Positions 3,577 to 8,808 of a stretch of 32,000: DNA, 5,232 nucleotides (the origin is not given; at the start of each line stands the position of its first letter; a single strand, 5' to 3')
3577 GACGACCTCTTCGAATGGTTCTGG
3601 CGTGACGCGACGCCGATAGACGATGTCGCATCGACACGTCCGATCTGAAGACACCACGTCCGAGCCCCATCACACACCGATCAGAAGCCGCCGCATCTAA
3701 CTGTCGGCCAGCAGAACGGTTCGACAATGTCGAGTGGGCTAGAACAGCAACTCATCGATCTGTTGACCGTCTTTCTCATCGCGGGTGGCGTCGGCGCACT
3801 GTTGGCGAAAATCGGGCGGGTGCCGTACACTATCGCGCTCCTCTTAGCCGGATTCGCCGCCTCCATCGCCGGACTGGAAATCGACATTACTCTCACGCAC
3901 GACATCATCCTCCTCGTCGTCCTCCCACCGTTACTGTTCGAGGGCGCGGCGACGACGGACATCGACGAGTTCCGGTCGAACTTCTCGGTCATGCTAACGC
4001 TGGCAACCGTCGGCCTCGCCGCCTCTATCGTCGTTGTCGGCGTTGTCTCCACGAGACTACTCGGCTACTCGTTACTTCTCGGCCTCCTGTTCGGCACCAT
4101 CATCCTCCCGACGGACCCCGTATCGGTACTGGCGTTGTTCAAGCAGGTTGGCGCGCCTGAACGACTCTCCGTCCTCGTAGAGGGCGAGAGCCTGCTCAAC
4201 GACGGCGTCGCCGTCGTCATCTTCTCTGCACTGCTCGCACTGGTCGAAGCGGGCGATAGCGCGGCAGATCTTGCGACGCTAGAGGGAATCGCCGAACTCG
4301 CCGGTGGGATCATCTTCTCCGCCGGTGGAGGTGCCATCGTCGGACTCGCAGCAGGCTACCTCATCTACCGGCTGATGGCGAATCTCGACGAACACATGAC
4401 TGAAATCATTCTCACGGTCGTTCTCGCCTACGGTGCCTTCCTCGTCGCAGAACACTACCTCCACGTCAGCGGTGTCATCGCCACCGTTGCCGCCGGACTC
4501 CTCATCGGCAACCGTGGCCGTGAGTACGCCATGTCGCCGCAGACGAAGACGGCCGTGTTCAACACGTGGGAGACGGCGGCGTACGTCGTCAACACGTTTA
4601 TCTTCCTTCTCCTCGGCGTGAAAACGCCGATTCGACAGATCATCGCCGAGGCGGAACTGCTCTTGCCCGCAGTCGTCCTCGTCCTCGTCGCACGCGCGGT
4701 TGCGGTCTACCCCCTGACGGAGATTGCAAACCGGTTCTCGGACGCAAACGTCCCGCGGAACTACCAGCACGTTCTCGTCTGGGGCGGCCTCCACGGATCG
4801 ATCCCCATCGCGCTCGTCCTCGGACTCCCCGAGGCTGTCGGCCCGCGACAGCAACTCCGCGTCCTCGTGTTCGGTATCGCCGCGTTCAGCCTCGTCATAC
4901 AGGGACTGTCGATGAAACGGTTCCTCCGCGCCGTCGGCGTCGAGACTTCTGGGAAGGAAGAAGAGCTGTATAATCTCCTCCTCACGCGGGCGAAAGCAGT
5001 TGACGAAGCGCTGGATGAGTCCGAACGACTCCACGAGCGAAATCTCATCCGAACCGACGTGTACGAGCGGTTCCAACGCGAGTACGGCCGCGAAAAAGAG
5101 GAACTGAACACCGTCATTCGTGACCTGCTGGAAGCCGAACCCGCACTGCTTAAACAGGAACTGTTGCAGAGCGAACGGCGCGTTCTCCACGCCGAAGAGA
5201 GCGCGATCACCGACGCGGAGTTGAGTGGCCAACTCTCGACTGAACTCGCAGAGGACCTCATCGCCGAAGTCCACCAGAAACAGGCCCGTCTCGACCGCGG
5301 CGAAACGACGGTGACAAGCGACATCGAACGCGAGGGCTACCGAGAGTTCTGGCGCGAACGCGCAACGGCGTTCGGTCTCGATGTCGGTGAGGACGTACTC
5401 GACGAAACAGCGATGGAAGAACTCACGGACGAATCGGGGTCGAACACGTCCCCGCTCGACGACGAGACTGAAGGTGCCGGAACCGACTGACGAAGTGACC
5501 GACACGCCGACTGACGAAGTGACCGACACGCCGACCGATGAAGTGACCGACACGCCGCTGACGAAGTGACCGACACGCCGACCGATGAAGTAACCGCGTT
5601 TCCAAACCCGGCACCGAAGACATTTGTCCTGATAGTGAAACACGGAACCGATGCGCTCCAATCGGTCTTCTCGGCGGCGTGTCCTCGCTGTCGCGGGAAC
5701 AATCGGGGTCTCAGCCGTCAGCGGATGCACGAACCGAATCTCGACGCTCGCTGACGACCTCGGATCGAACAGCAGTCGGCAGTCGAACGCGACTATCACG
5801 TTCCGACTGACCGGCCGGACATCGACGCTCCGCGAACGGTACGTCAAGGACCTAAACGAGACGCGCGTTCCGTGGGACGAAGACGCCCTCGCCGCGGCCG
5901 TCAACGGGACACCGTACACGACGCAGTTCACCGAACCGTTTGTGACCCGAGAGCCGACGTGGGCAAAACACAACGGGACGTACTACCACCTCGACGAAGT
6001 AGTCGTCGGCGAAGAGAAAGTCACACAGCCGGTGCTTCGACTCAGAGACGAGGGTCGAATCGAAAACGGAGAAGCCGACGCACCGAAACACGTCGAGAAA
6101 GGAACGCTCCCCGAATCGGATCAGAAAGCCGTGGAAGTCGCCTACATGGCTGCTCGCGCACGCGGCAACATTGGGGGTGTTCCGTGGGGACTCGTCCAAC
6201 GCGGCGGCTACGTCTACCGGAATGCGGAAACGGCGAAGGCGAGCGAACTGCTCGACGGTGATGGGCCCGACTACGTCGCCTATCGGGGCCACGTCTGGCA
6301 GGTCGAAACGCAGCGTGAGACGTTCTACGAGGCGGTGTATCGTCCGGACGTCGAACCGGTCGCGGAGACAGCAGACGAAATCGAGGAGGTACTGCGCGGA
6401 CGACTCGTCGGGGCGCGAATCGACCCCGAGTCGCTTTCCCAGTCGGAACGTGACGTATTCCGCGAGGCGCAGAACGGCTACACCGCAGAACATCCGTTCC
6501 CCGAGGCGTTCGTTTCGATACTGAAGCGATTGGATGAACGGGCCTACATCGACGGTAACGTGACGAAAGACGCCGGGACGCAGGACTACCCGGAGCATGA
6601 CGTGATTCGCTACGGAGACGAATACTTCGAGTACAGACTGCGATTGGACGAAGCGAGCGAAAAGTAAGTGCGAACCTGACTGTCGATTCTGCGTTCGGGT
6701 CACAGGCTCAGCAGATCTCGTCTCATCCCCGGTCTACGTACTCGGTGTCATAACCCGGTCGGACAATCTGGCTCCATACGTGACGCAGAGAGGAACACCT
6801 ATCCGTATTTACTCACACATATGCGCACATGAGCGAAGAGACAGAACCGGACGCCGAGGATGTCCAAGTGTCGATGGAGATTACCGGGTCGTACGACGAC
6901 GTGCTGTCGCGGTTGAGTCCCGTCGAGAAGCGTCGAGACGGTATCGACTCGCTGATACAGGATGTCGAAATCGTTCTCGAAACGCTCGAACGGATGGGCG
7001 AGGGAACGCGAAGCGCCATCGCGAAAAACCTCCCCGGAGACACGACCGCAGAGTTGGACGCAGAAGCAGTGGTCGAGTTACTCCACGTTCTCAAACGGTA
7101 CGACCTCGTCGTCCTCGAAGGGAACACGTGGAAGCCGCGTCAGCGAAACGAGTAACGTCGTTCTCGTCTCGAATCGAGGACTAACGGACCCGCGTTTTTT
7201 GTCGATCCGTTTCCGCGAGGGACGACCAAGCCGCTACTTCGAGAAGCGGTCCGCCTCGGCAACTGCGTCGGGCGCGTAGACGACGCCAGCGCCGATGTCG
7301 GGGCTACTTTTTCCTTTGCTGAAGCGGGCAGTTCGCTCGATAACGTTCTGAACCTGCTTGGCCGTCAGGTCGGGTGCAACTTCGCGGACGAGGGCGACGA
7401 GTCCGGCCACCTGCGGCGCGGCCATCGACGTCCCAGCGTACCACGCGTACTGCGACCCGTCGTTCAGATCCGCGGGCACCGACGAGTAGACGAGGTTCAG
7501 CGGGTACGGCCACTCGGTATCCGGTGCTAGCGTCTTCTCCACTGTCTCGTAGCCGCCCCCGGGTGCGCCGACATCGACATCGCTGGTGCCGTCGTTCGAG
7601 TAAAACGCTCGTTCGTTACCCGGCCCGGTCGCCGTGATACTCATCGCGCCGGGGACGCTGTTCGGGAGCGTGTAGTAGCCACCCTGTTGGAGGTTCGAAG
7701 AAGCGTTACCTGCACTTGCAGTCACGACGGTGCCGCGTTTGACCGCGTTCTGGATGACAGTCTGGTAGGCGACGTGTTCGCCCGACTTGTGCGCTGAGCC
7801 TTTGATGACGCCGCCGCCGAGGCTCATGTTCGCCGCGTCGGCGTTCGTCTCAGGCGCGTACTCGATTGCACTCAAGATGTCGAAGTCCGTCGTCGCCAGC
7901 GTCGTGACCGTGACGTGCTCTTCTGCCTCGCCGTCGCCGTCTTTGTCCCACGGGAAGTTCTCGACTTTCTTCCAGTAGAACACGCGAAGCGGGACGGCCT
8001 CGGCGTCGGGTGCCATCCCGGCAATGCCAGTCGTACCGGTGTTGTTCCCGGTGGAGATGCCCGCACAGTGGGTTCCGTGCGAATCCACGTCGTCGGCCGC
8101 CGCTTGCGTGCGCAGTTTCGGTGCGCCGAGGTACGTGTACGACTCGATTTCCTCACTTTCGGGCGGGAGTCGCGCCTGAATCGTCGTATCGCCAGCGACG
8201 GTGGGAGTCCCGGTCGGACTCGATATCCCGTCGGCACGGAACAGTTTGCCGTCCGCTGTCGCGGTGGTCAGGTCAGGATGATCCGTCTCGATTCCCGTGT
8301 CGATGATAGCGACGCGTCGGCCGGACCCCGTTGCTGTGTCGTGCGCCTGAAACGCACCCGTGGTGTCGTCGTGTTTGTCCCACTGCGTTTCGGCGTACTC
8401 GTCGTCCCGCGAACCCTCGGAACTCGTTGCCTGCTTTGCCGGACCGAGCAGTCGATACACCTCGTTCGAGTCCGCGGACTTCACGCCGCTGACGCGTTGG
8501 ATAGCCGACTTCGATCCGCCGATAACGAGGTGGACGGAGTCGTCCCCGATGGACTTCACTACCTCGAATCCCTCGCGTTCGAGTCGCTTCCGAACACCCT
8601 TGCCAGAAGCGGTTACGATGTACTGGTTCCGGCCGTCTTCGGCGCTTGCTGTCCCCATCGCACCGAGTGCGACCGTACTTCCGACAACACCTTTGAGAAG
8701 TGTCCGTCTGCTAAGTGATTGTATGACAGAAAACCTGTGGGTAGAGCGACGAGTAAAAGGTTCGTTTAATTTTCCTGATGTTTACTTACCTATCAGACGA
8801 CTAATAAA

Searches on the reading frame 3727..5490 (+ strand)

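Call 36: search_protein_families(library=pfam, proteins=[window:3727-5490:+], max_evalue=0.001)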
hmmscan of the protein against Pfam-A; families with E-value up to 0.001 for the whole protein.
window:3727-5490:+ (587 aa): 1 family
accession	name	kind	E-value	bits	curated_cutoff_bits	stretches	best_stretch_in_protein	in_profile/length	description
PF00999.27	Na_H_Exchanger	-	5.6e-60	203.6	26.2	1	22-401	9-374/375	Sodium/hydrogen exchanger, transmembrane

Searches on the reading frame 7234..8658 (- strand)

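Call 3: search_protein_families(library=pfam, proteins=[window:7234-8658:-], max_evalue=0.01)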
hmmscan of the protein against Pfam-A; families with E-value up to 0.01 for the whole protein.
window:7234-8658:- (474 aa): 1 family
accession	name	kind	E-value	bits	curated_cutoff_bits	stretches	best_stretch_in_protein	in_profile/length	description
PF00082.27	Peptidase_S8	-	1.1e-39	137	21.8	1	111-448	1-278/288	Subtilase family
